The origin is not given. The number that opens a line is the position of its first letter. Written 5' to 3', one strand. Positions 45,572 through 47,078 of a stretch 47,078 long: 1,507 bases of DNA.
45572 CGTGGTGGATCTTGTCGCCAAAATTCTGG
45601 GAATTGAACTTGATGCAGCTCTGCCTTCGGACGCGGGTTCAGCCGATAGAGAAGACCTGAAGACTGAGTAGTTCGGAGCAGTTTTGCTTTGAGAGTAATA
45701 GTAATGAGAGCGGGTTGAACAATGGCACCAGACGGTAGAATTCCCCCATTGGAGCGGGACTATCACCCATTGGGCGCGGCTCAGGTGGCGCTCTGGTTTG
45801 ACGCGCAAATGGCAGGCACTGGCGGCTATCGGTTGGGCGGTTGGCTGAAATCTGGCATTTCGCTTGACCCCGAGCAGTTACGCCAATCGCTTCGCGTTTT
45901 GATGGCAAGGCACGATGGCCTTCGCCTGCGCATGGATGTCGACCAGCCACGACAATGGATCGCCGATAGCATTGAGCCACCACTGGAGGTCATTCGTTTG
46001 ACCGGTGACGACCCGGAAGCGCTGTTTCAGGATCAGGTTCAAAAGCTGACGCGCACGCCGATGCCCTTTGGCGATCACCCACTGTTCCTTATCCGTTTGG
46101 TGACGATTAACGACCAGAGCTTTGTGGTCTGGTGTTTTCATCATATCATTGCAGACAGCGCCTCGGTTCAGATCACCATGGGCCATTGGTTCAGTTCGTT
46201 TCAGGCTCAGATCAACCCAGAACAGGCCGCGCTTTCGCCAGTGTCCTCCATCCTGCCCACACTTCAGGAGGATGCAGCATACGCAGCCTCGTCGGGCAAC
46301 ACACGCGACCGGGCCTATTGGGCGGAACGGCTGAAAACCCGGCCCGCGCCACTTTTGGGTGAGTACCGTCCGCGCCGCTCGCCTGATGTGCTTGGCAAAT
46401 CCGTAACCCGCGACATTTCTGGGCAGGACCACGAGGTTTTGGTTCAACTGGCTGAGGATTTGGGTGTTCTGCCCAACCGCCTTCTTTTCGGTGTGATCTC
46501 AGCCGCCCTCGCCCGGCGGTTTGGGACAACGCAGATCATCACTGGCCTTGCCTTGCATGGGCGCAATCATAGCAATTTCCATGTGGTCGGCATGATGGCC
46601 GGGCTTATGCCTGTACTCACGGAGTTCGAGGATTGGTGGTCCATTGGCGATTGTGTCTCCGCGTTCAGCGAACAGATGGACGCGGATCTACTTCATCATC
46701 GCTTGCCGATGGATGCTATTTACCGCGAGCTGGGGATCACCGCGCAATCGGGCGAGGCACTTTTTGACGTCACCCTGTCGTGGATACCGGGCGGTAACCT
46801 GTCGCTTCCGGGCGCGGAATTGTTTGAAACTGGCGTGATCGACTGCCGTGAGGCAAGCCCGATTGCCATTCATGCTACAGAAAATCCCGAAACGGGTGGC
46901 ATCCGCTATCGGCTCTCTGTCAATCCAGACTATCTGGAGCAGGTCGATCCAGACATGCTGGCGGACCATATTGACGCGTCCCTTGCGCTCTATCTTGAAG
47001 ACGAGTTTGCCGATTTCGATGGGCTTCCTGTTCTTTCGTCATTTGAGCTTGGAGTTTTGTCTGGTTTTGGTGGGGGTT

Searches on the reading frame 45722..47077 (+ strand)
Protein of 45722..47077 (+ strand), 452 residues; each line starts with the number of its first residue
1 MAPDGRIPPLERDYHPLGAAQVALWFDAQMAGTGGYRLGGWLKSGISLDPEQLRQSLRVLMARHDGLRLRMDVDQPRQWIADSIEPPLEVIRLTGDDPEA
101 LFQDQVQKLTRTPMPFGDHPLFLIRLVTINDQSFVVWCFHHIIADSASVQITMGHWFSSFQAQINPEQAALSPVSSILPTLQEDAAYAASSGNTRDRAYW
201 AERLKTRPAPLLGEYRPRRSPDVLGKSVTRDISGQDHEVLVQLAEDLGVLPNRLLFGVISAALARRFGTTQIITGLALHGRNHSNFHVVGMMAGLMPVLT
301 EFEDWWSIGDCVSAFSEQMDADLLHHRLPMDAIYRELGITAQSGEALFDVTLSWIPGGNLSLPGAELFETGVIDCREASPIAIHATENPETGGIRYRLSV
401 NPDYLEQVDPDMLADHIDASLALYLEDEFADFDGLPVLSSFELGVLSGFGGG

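Call 8: search_protein_families(library=pfam, proteins=[window:45722-47077:+], max_evalue=0.001)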
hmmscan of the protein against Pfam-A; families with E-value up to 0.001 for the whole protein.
window:45722-47077:+ (452 aa): 1 family
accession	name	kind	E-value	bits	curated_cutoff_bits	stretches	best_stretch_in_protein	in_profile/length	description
PF00668.25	Condensation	-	2.1e-41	142.6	30.6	1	13-353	3-355/456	Condensation domain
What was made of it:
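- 45722..47078 (+): 5' part (452 codons) of an NRPS gene cut by the contig end. N-terminal condensation domain with HHIIAD, the predicted acceptor of the PKS-bound acyl chain. PF00668, E 2e-41 (call 8).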

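Call 14: find_homologous_proteins(query=window:45722-47077:+, max_evalue=1e-20)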
Query window:45722-47077:+ (452 aa): 1 proteins with E <= 1e-20 among 8000 candidates.
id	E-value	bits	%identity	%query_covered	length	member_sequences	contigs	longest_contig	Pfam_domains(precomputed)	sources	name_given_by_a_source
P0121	4.2e-92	327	41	89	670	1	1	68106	PF00668.26,PF00501.35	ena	-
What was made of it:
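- Tried and rejected: The word-indexed protein search with the C domain gave a single hit (call 14).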

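Call 16: find_encoding_contigs(protein=P0121, flank=10000, max_places=2)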
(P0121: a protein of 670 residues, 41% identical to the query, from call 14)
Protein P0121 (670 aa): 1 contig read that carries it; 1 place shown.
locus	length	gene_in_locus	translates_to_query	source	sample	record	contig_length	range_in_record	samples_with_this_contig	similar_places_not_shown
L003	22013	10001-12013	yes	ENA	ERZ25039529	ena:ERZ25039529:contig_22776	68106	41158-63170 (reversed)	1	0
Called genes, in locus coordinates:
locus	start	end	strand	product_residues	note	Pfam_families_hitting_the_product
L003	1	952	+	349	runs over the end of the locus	PF27188:SfmD_perox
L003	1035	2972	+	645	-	PF00109:ketoacyl-synt, PF02801:Ketoacyl-synt_C, PF16197:KAsynt_C_assoc, PF22621:CurL-like_PKS_C, PF00698:Acyl_transf_1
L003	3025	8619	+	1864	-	PF00698:Acyl_transf_1, PF21089:PKS_DH_N, PF14765:PS-DH, PF08242:Methyltransf_12, PF22953:SpnB_Rossmann, PF08240:ADH_N, PF00107:ADH_zinc_N, PF13602:ADH_zinc_N_2, +5 more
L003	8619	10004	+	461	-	PF01554:MatE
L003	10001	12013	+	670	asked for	PF00668:Condensation, PF00501:AMP-binding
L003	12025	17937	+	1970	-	PF00501:AMP-binding, PF13193:AMP-binding_C, PF00550:PP-binding, PF00668:Condensation, PF00501:AMP-binding, PF13193:AMP-binding_C, PF00550:PP-binding, PF00668:Condensation, +1 more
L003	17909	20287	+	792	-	PF00501:AMP-binding, PF13193:AMP-binding_C, PF00550:PP-binding, PF00975:Thioesterase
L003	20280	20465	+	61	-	PF03621:MbtH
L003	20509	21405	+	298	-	PF22624:AASDHPPT_N (weak), PF01648:ACPS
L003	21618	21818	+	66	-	-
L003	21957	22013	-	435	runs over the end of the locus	PF00589:Phage_integrase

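Call 32: search_protein_representatives(protein=window:45722-47077:+)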
Query: 452 residues. Proteins with E-value up to 0.001 (for the whole library): 22866; up to 1e-10: 8610; up to 1e-30: 769. The best 150 are listed.
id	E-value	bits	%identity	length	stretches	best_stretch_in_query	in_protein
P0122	9.6e-110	383.8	43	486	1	12-446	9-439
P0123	3.8e-108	378.5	40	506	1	11-450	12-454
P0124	2.9e-106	372.3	30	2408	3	10-442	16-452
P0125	1.4e-104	366.8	28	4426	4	10-408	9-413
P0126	2.0e-103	363.0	41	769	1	11-439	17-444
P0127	1.4e-99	350.2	41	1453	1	13-444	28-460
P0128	1.5e-99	350.2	30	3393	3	12-442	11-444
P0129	2.5e-92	326.4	43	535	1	43-442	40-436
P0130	1.0e-89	317.7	26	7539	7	13-418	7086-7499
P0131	4.7e-87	309.0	39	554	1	10-427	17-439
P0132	3.0e-84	299.7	35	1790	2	89-447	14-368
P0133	2.4e-82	293.5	23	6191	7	15-352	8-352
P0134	1.0e-81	291.4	25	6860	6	11-353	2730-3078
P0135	2.3e-77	277.0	27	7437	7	9-358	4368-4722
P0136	3.7e-77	276.4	25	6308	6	19-353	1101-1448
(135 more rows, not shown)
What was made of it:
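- Tried and rejected: The exhaustive representative search gave nothing above 43% identity (call 32).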

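Call 38: search_protein_families(library=ncbifam, proteins=[window:45722-47077:+], max_evalue=0.001)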
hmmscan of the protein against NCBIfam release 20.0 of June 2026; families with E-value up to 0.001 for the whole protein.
window:45722-47077:+ (452 aa): 4 families
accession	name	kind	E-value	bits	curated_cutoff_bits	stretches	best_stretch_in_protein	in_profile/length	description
NF038078.1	NRPS_MxcG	equivalog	4.9e-19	67.1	2300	1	14-337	4-330/1442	myxochelin non-ribosomal peptide synthetase MxcG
NF004282.0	PRK05691.1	subfamily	8.5e-16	55.2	4090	1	7-351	667-1021/4334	non-ribosomal peptide synthase/polyketide synthase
NF007605.2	PRK10252.1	equivalog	2.4e-10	38.6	2400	1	15-350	4-346/1292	enterobactin non-ribosomal peptide synthetase EntF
NF047350.1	aureusi_NRPS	equivalog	0.00044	17.2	2500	1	47-162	1028-1140/2373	aureusimine non-ribosomal peptide synthetase AusA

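Call 41: find_related_loci(query=A1, collection=genome_contigs, flank=10000)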
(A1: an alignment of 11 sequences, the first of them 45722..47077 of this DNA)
Query A1 (452 aa) in genome_contigs; peptide patterns used: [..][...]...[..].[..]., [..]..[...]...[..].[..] (x = any residue, [..] = any of these).
117 stretches matched a pattern; 60 encode a relative of the query (tblastn E <= 1e-3); 60 distinct loci.
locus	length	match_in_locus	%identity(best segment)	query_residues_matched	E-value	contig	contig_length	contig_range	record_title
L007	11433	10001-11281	42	13-443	5e-113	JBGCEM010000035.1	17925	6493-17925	MAG: Paracoccaceae bacterium isolate SGMAG-47 contig35, whole genome shotgun sequence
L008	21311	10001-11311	42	14-449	6e-112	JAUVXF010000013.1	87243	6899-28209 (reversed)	MAG: Natronohydrobacter sp. isolate CSMAG_1209 CSMAG_1209_k127_4305510_length_87243_cov_23.9999, whole genome shotgun se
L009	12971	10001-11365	40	2-446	9e-112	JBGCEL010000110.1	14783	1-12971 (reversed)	MAG: Gammaproteobacteria bacterium isolate SGMAG-48 contig110, whole genome shotgun sequence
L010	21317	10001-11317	42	12-449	2e-111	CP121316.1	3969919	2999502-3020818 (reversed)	MAG: Paracoccaceae bacterium isolate NCC532_bact_2648 chromosome, complete genome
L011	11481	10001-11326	40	13-451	1e-111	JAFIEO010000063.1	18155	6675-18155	MAG: Rhodobacteraceae bacterium isolate coassembly_bin.17 k141_12577, whole genome shotgun sequence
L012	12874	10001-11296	41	16-446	1e-110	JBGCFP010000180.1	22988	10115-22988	MAG: Gammaproteobacteria bacterium isolate SGMAG-18 contig180, whole genome shotgun sequence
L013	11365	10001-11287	42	11-442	1e-107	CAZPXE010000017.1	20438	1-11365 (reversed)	MAG TPA_asm: uncultured Rhodobacterales bacterium isolate SRP065251_co2_36 genome assembly, contig: NODE_1462_length_204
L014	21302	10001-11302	39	11-436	8e-97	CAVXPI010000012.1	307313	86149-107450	MAG: Bryobacterales bacterium isolate MFD04540.bin.1.26 genome assembly, contig: contig_31778, whole genome shotgun sequ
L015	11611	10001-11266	39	11-427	1e-89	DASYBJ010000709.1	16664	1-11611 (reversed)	MAG TPA_asm: Acidobacteriaceae bacterium isolate SMAG_U4904 k141_994240, whole genome shotgun sequence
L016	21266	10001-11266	38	10-425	2e-93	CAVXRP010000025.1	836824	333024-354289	MAG: Bryobacterales bacterium isolate MFD01223.bin.1.7 genome assembly, contig: contig_3644, whole genome shotgun sequen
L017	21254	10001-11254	34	1-413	2e-68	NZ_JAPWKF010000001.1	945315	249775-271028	MAG: Edaphobacter sp. isolate Chal_Metagen_Bin11 980, whole genome shotgun sequence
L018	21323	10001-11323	30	13-452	3e-63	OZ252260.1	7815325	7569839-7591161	MAG: Hoeflea sp. isolate 2f27de24-c198-4795-9465-b2fefa61cf49 genome assembly, chromosome: 1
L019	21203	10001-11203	38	11-405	6e-91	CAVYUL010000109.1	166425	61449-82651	MAG: Bryobacterales bacterium isolate MFD04752.bin.1.31 genome assembly, contig: contig_81805, whole genome shotgun sequ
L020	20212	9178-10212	29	7-353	2e-37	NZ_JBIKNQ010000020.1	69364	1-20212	MAG: Ideonella sp. isolate ME2014-10-05_3300035664_group5_bin80 Rohwer_bin2107_scaffold_84_c1, whole genome shotgun sequ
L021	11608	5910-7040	22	36-422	8e-18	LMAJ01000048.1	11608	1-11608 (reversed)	Flavobacteriaceae bacterium CRH Contig48, whole genome shotgun sequence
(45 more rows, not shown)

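Call 47: find_related_loci(query=window:45722-47077:+, collection=metagenome_contigs, flank=10000)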
Query window:45722-47077:+ (452 aa) in metagenome_contigs; peptide patterns used: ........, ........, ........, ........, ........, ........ (x = any residue, [..] = any of these).
75 stretches matched a pattern, but none encodes a relative of the query by tblastn (E <= 1e-3).
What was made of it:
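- Tried and rejected: The metagenome scan with the C domain found no relative (call 47).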

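Call 51: search_solved_structures(query=window:45722-47077:+, max_evalue=0.00001)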
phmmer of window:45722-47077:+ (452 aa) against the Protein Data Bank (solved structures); distinct sequences matched with E-value up to 0.00001: 19.
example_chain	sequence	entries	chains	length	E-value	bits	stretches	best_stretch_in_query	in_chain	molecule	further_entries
7c1k_A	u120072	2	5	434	4.2e-19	71.7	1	15-357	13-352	Non-ribosomal peptide synthetase modules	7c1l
7c1h_A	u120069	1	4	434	9.6e-19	70.6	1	15-357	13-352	Non-ribosomal peptide synthetase modules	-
7c1p_A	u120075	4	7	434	6.8e-18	67.8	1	15-357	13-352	Non-ribosomal peptide synthetase modules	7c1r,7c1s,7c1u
6oyf_A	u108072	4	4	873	2e-17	66.2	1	16-363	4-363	Txo1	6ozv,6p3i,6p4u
6p1j_A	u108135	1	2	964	1.2e-15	60.4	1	13-365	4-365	Txo2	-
5du9_A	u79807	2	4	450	1.1e-14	57.2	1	15-347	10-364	CDA peptide synthetase I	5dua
4jn3_A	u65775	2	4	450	1.8e-14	56.5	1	15-347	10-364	CDA peptide synthetase I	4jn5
2jgp_A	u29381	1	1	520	5.8e-14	54.8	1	9-353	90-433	TYROCIDINE SYNTHETASE 3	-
7x0e_A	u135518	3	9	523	3e-10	42.6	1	2-337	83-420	AMB antimetabolite synthase AmbB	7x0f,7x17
5ja1_A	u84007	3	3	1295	2.3e-08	36.4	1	14-350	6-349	Enterobactin synthase component F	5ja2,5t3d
7r9x_A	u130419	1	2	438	6.7e-08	34.8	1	47-335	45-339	AmbE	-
6mfx_A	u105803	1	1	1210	2.1e-07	33.2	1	42-351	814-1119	Linear gramicidin synthase subunit A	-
6mfw_A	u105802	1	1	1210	2.3e-07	33.1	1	42-351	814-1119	Linear gramicidin synthase subunit A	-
6mfy_A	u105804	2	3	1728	4e-07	32.3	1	42-351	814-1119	Linear gramicidin synthase subunit A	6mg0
9be3_A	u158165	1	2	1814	4.3e-07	32.2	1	42-351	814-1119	Linear gramicidin synthase subunit A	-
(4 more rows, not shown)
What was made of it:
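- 45722..47078 (+): Best PDB matches are starter C domains RzmA and CDA-C1 (call 51).
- On Starter (lipoinitiation) C domain: The top PDB matches are RzmA-Cs and CDA-C1, but ordinary C domains (Txo1/2, TycC) score similarly (call 51).
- The nearest solved structures are the lipoinitiation domains RzmA-Cs (7c1h/k/p) and CDA-C1 (call 51).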
